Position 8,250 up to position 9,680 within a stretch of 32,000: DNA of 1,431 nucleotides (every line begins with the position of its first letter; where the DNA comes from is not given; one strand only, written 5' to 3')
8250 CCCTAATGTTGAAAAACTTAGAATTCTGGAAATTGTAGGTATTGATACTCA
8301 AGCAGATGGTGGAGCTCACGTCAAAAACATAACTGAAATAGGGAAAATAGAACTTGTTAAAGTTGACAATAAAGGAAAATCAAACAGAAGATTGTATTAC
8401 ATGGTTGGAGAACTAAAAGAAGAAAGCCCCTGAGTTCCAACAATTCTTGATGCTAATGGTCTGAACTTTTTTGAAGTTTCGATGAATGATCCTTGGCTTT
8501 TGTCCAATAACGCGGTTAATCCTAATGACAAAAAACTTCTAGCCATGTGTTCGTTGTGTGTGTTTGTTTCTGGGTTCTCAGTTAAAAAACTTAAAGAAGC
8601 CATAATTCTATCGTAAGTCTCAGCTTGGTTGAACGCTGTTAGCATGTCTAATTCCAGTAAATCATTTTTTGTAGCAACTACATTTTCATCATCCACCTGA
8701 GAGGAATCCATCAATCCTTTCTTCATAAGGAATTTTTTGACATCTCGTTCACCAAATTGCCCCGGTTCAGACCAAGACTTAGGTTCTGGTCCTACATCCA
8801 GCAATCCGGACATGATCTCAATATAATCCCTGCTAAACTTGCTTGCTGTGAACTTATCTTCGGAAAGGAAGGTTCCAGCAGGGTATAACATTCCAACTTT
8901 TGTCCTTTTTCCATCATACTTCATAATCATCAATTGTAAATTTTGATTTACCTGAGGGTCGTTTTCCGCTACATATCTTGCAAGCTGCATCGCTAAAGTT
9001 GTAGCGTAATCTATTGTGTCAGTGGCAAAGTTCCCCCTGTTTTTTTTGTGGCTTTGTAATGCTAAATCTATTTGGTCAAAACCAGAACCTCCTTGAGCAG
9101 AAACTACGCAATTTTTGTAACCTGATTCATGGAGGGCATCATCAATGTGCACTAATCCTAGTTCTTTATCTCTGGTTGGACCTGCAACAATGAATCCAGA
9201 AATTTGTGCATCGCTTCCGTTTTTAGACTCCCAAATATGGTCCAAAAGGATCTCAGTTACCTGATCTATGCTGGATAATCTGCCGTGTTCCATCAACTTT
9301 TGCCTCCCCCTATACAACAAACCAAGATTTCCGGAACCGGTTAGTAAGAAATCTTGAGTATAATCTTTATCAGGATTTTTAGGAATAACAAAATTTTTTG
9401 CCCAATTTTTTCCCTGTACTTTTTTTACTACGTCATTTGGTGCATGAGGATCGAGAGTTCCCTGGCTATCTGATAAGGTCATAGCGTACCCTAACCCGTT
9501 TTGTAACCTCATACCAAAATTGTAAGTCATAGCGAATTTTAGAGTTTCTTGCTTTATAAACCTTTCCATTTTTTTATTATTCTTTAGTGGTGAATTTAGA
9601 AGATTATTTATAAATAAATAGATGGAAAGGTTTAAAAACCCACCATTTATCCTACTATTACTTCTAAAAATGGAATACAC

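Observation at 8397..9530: Proteasome/Anbu-like Ntn-hydrolase candidate with exposed Thr and a 130-aa C-terminal extension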

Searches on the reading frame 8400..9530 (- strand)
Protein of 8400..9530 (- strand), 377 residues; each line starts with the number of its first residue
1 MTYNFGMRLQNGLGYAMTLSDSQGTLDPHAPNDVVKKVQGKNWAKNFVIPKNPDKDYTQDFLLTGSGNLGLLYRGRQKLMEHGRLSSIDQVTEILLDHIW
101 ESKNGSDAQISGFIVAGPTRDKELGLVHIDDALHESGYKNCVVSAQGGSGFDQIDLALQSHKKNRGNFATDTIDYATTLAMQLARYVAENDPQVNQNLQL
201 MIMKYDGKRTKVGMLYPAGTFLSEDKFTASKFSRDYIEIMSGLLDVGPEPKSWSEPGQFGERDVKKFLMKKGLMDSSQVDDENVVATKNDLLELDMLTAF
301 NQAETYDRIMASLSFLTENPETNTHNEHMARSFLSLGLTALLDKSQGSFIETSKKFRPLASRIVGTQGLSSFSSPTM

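Call 3: search_protein_families(library=pfam, proteins=[window:8400-9530:-], max_evalue=10)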
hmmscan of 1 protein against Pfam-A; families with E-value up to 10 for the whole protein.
window:8400-9530:- (377 aa): 1 family
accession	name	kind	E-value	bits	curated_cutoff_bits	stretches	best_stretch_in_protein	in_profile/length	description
PF03485.21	Arg_tRNA_synt_N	-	0.21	12.7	21.5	1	171-199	33-61/85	Arginyl tRNA synthetase N terminal domain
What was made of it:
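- On Pfam PF00227 (Proteasome): The window protein has no hit (call 3).
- The window protein has no PF00227 signal (call 3).
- Tried and rejected: Pfam: only a chance 12.7-bit hit to Arg_tRNA_synt_N (call 3).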

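Call 4: search_protein_families(library=ncbifam, proteins=[window:8400-9530:-], max_evalue=10)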
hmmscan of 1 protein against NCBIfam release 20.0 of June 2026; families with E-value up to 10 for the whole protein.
window:8400-9530:- (377 aa): 0 families
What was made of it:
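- On Archaeal 20S beta subunit (TIGR03634 arc_protsome_B): No NCBIfam hit for the window protein (call 4).
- Tried and rejected: NCBIfam: nothing (call 4).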

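Call 5: search_solved_structures(query=window:8400-9530:-, max_evalue=10, show_alignments=3)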
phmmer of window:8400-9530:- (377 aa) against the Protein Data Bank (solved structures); distinct sequences matched with E-value up to 10: 0.
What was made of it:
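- Tried and rejected: PDB phmmer: nothing (call 5).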

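Call 6: find_homologous_proteins(query=window:8400-9530:-)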
Query window:8400-9530:- (377 aa): 1 proteins with E <= 0.001 among 2464 candidates.
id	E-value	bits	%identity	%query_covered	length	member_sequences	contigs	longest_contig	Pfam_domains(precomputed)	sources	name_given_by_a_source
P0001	9.7e-250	846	100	100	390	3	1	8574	-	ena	-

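Call 13: find_encoding_contigs(protein=P0001, flank=5000)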
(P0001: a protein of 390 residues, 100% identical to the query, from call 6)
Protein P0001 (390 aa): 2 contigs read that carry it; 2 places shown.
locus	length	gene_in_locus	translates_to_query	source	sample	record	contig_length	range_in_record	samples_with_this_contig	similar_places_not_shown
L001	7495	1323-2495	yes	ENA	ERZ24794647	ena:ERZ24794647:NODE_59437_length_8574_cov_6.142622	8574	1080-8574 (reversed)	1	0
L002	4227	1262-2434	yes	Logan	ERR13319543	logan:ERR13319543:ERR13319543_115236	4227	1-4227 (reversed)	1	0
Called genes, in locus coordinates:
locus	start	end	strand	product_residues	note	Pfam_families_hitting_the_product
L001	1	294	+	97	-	?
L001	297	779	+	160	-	PF01467:CTP_transf_like, PF08218:Citrate_ly_lig (weak)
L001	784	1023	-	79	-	PF00833:Ribosomal_S17e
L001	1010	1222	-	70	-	PF01192:RNA_pol_Rpb6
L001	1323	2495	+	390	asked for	-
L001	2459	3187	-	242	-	PF01411:tRNA-synt_2c, PF07973:tRNA_SAD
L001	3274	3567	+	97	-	-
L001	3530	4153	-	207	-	PF08279:HTH_11 (weak)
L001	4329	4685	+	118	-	-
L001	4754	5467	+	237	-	PF00149:Metallophos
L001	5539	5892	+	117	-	-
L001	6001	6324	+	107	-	-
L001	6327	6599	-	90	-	-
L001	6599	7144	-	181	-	PF12844:HTH_19, PF01381:HTH_3, PF00571:CBS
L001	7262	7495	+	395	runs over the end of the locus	PF00438:S-AdoMet_synt_N, PF02772:S-AdoMet_synt_M, PF02773:S-AdoMet_synt_C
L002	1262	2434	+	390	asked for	-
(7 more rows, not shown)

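Call 15: search_protein_representatives(protein=window:8400-9530:-)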
Query: 377 residues. Proteins with E-value up to 0.001 (for the whole library): 6; up to 1e-10: 4; up to 1e-30: 3. The best 6 are listed.
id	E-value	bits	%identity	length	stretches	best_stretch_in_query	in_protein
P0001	3.1e-250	845.7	100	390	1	1-377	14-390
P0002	1.5e-69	251.3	41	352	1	1-361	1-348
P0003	5.7e-55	203.4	37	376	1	1-359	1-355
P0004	1.9e-24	103.0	37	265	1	40-244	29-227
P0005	2.2e-05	40.3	24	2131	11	166-243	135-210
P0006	4.2e-04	36.1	44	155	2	193-245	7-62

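Call 18: search_solved_structures(query=A1, max_evalue=10, show_alignments=3)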
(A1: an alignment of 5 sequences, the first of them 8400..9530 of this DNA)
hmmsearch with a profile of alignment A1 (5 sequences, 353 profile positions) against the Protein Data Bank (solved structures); distinct sequences matched with E-value up to 10: 1.
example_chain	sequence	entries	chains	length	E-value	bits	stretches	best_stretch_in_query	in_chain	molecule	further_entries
6xeh_A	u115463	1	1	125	0.14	14.6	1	271-342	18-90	DE NOVO DESIGNED OR386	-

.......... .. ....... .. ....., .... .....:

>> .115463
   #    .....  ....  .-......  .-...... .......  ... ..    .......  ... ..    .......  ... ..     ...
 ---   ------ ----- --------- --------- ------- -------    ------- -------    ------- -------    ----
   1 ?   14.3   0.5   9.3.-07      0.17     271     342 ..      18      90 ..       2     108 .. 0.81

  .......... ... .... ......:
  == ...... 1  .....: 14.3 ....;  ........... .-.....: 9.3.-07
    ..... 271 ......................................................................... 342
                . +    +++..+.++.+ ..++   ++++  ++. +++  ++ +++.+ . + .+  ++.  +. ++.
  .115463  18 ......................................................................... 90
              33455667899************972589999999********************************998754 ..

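Call 19: search_protein_families(library=pfam, alignment_id=A1, max_evalue=10)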
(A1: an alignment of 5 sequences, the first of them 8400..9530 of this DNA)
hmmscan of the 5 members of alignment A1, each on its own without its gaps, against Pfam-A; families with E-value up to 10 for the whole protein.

A. member 1, window:8400-9530:- (377 aa): 1 family
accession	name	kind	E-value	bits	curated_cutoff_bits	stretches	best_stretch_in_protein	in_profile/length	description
PF03485.21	Arg_tRNA_synt_N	-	0.21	12.7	21.5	1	171-199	33-61/85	Arginyl tRNA synthetase N terminal domain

B. families by the number of members that match (of 5 scanned): 4 families
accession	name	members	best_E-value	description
PF00227.31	Proteasome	1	0.00017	Proteasome subunit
PF02713.20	DUF220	1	0.034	Domain of unknown function DUF220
PF17150.9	CHASE6_C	1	0.15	C-terminal domain of two-partite extracellular sensor domain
PF03485.21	Arg_tRNA_synt_N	1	0.21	Arginyl tRNA synthetase N terminal domain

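Call 20: find_homologous_proteins(query=A1, max_evalue=0.01)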
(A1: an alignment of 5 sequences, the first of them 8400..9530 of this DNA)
Query A1 (5 sequences) (377 aa, profile of the alignment): 3 proteins with E <= 0.01 among 5788 candidates.
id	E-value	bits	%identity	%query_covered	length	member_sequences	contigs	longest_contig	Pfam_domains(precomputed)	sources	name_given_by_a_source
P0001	1.5e-163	562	100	100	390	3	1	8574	-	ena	-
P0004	3.3e-104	367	33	64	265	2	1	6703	-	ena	-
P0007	3.1e-97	344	37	54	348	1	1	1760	-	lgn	-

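Call 21: search_protein_families(library=pfam, proteins=[P0002, P0003, P0004, P0007], max_evalue=10)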
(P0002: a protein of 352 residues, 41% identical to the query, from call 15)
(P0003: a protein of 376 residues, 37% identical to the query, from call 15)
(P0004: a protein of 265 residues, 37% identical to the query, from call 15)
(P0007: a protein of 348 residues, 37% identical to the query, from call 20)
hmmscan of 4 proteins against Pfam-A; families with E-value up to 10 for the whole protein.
P0002 (352 aa): 0 families

P0003 (376 aa): 1 family
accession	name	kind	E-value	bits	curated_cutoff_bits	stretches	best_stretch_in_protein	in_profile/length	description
PF17150.9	CHASE6_C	-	0.15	13.1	27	1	178-210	19-51/80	C-terminal domain of two-partite extracellular sensor domain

P0004 (265 aa): 1 family
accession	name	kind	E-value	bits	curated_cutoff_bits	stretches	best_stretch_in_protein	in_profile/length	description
PF00227.31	Proteasome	-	0.00017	21.7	22.4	1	4-186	7-187/189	Proteasome subunit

P0007 (348 aa): 1 family
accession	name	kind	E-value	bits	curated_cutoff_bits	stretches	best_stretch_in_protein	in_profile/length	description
PF00227.31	Proteasome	-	0.0052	16.9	22.4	1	4-183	7-184/189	Proteasome subunit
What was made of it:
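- On Proteasome-like Ntn hydrolases (MEROPS T1 superfamily): PF00227 E 1.7e-4 for relative P0004 (call 21).
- On Pfam PF00227 (Proteasome): P0004 scores 21.7 bits, P0007 16.9 bits, and P0002 and P0003 have none (call 21).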

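Call 26: find_encoding_contigs(protein=P0002, flank=8000)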
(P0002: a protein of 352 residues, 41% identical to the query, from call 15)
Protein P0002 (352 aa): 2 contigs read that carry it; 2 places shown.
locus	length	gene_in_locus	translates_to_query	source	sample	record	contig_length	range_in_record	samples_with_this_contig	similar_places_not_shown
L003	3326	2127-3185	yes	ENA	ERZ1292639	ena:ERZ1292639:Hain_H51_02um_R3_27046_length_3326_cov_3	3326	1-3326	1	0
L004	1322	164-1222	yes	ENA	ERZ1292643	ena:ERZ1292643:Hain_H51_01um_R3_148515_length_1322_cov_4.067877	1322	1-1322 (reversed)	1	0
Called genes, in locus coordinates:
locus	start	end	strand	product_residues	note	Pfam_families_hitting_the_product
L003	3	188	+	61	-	?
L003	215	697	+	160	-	PF01467:CTP_transf_like, PF08218:Citrate_ly_lig (weak)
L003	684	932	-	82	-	PF00833:Ribosomal_S17e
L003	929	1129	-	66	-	PF01192:RNA_pol_Rpb6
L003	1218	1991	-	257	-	PF14518:Haem_oxygenas_2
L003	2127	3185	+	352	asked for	-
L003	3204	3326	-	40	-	?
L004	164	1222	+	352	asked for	-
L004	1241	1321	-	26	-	?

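Call 27: find_encoding_contigs(protein=P0003, flank=8000)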
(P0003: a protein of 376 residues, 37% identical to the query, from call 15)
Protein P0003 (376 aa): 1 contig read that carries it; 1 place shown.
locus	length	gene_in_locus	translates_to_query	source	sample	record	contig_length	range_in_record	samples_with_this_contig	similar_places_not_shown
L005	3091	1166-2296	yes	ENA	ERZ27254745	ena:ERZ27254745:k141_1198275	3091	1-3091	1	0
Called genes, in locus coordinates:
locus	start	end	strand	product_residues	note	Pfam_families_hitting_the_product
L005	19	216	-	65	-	PF01192:RNA_pol_Rpb6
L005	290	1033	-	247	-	PF14518:Haem_oxygenas_2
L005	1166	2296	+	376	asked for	-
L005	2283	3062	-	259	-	PF01411:tRNA-synt_2c, PF07973:tRNA_SAD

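Call 28: find_encoding_contigs(protein=P0004, flank=8000)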
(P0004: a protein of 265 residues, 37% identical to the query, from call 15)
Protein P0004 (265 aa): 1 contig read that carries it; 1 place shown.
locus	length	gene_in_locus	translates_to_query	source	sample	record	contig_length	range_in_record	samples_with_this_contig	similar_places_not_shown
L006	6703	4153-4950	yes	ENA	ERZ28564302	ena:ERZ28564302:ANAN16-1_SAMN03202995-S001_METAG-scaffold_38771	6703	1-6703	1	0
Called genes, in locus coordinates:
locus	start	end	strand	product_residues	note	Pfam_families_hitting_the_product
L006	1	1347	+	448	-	?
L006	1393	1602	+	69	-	PF15919:HicB_lk_antitox (weak)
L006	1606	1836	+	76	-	PF07927:HicA_toxin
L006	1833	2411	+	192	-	PF01121:CoaE, PF13238:AAA_18 (weak)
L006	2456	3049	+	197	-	-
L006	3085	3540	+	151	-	-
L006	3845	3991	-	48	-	-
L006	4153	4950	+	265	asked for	-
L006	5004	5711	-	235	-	PF01411:tRNA-synt_2c, PF07973:tRNA_SAD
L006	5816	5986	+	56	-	-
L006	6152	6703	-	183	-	?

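Call 29: find_encoding_contigs(protein=P0007, flank=8000)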
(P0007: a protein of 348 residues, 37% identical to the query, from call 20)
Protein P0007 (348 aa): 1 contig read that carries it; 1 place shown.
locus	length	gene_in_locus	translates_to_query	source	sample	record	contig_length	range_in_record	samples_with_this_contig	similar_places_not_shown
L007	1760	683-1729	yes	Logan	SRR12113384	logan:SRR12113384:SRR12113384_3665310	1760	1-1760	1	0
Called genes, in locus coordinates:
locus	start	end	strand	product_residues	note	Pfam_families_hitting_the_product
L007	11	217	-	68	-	PF01192:RNA_pol_Rpb6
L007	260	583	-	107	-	-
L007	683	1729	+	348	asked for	-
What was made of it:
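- No candidate substrate gene is conserved next to it (calls 26-29).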

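Call 32: predict_structure(alignment_id=A2)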
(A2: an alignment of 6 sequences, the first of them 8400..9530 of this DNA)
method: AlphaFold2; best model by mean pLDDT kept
length: 377 residues; sequences in the alignment: 6
mean_pLDDT: 65.4   pTM: 0.69
mean pLDDT of the five models: 65.4, 60.4, 58.3, 57.0, 53.9
residues with pLDDT >= 90: 14; 70-90: 165; 50-70: 115; < 50: 83
segments of 3 or more residues with pLDDT < 50: 24-40, 106-108, 165-170, 219-236, 242-260, 364-377
pLDDT, mean of each block of 10 residues (from residue 1): 69 72 47 44 73 63 80 78 87 90 59 86 87 83 71 53 48 65 66 65 82 68 38 48 40 38 64 71 68 66 76 71 67 81 77 67 40 26
secondary structure, 60 per line:
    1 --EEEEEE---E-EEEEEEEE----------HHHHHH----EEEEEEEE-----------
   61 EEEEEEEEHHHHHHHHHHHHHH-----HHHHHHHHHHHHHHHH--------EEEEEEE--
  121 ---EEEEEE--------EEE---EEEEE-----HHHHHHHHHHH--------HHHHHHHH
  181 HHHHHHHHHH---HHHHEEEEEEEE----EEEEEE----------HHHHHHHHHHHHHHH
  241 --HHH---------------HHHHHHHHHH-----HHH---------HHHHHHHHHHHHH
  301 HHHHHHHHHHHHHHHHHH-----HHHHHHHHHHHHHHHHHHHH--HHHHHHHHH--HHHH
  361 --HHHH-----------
elements in order: E3-8 E14-21 H32-37 E42-49 E61-68 H69-82 H88-103 E112-118 E124-129 E138-140 E144-148 H154-164 H173-190 H194-197 E198-205 E210-215 H226-240 H261-270 H288-318 H324-343 H346-354 H357-360 H363-366
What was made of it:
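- On Proteasome-like Ntn hydrolases (MEROPS T1 superfamily): AF2 model (call 32).
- On Connectase: The model has H69-82 and H88-103, and only a loop between E42-49 and E61-68 (call 32).
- The AF2 model has pTM 0.69 and core pLDDT 70-90, with the canonical proteasome strand and helix order (call 32).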

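Call 35: fold_search(model_id=the predicted structure, library=pdb)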
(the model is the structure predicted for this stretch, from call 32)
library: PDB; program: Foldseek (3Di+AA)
matches with E <= 10: 970; with E <= 0.001: 542
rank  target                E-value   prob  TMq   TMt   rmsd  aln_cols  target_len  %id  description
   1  5nyj_I                1.9e-07  1.00  0.40  0.62  12.9       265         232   15  Anbu from Hyphomicrobium sp. strain MC1 - SG: C2 (released 2017-05-24)
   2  5loy_A                2.0e-07  1.00  0.41  0.63  14.7       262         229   16  Helical Assembly of a Designed Anbu Protein (released 2017-06-07)
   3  5nyw_L                4.3e-07  1.00  0.38  0.56  14.7       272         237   15  Anbu (ancestral beta-subunit) from Yersinia bercovieri (released 2017-05-24)
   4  5nyw_E                6.3e-07  1.00  0.39  0.59  14.6       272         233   15  Anbu (ancestral beta-subunit) from Yersinia bercovieri (released 2017-05-24)
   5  7nan_Q                7.1e-07  1.00  0.35  0.54   6.5       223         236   14  Human 20S proteasome core particle (released 2022-11-02)
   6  7dr6_J                7.5e-07  1.00  0.39  0.65   5.4       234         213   13  PA28alpha-beta in complex with immunoproteasome (released 2021-01-20)
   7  5nyw_J                8.3e-07  1.00  0.40  0.60  13.9       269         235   15  Anbu (ancestral beta-subunit) from Yersinia bercovieri (released 2017-05-24)
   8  5nyw_B                9.3e-07  1.00  0.39  0.59  14.5       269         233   16  Anbu (ancestral beta-subunit) from Yersinia bercovieri (released 2017-05-24)
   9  5nyw_Q                9.3e-07  1.00  0.38  0.57  14.8       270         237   15  Anbu (ancestral beta-subunit) from Yersinia bercovieri (released 2017-05-24)
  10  5lox_1                9.8e-07  1.00  0.37  0.55  16.8       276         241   16  Helical Assembly of the Anbu Complex from Pseudomonas aeruginosa (released 2017-06-07)
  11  5nyg_E                1.1e-06  1.00  0.41  0.64  11.9       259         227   14  Anbu (Gly-1) mutant from Hyphomicrobium sp. strain MC1 - SG P2(1)2(1)2(1) (released 2017-05-24)
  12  5nyw_C                1.1e-06  1.00  0.38  0.57  14.1       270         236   15  Anbu (ancestral beta-subunit) from Yersinia bercovieri (released 2017-05-24)
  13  5nyw_H                1.2e-06  1.00  0.38  0.58  14.7       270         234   14  Anbu (ancestral beta-subunit) from Yersinia bercovieri (released 2017-05-24)
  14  1iru_1                1.3e-06  1.00  0.39  0.65   5.2       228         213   15  Crystal Structure of the mammalian 20S proteasome at 2.75 A resolution (released 2002-05-22)
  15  5nyg_B                1.4e-06  1.00  0.40  0.62  15.0       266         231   13  Anbu (Gly-1) mutant from Hyphomicrobium sp. strain MC1 - SG P2(1)2(1)2(1) (released 2017-05-24)
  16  5nyj_C                1.5e-06  1.00  0.40  0.62  14.7       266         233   14  Anbu from Hyphomicrobium sp. strain MC1 - SG: C2 (released 2017-05-24)
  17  5nyj_J                1.5e-06  1.00  0.38  0.58  15.1       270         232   14  Anbu from Hyphomicrobium sp. strain MC1 - SG: C2 (released 2017-05-24)
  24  5nyw_R                2.2e-06  1.00  0.39  0.59  14.1       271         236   15  Anbu (ancestral beta-subunit) from Yersinia bercovieri (released 2017-05-24)
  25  5nyw_O                2.3e-06  1.00  0.39  0.62  13.9       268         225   15  Anbu (ancestral beta-subunit) from Yersinia bercovieri (released 2017-05-24)
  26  5nyj_A                2.5e-06  1.00  0.41  0.62  14.6       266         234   14  Anbu from Hyphomicrobium sp. strain MC1 - SG: C2 (released 2017-05-24)
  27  5nyw_A                2.5e-06  1.00  0.39  0.62  14.0       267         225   15  Anbu (ancestral beta-subunit) from Yersinia bercovieri (released 2017-05-24)
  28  5nyw_D                2.8e-06  1.00  0.40  0.61  14.0       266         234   15  Anbu (ancestral beta-subunit) from Yersinia bercovieri (released 2017-05-24)
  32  5nyw_I                3.1e-06  1.00  0.38  0.58  14.6       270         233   15  Anbu (ancestral beta-subunit) from Yersinia bercovieri (released 2017-05-24)
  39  5nyw_N                5.0e-06  1.00  0.37  0.59  14.7       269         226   14  Anbu (ancestral beta-subunit) from Yersinia bercovieri (released 2017-05-24)
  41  5nyw_1                5.3e-06  1.00  0.38  0.59  13.9       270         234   16  Anbu (ancestral beta-subunit) from Yersinia bercovieri (released 2017-05-24)
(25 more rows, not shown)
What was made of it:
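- On Proteasome-like Ntn hydrolases (MEROPS T1 superfamily): Foldseek against PDB gives 542 hits with E<1e-3, and all 50 listed are Anbu or 20S subunits, with probability 1.00 (call 35).
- Closest known: Anbu. Same: Proteasome-beta-like Ntn fold, and the best Foldseek hits (call 35).
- Foldseek against PDB gives 542 hits with E<1e-3, and all 50 listed are proteasome family: Anbu 5nyj/5loy/5nyw at 2e-7 (TM on target about 0.6) and 20S subunits at 7e-7 and weaker (call 35).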

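Call 43: find_related_loci(query=A3, collection=genome_contigs, flank=10000)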
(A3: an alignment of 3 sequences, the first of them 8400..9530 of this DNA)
Query A3 (377 aa) in genome_contigs; peptide patterns used: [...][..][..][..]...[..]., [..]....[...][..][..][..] (x = any residue, [..] = any of these).
68 stretches matched a pattern, but none encodes a relative of the query by tblastn (E <= 1e-3).
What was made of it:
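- A pattern scan of 185,579 GTDB species genomes found no member (call 43).
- Tried and rejected: With A3 it found no relative in GTDB genomes (call 43).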

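Call 44: find_related_loci(query=A3, collection=metagenome_contigs, flank=10000)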
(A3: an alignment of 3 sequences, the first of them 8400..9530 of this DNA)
Query A3 (377 aa) in metagenome_contigs; peptide patterns used: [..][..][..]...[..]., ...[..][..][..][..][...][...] (x = any residue, [..] = any of these).
279 stretches matched a pattern; 1 encode a relative of the query (tblastn E <= 1e-3); 1 distinct loci.
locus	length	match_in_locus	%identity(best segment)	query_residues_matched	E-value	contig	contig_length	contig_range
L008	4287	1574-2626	34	1-355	2e-61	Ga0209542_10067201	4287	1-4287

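Call 54: search_solved_structures(query=A4, max_evalue=10, show_alignments=3)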
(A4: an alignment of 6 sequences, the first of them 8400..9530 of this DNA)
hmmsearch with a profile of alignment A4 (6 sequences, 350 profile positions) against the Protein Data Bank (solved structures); distinct sequences matched with E-value up to 10: 0.
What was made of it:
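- The window protein itself has no significant hit in Pfam, NCBIfam or PDB sequence searches (calls 3-5, 18, 54). hhalign probabilities are only about 74-88% with very shallow profiles (Neff about 2.5).
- Tried and rejected: PDB profile searches with A1 and A4: only a de novo design at E 0.14, or nothing (calls 18, 54).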
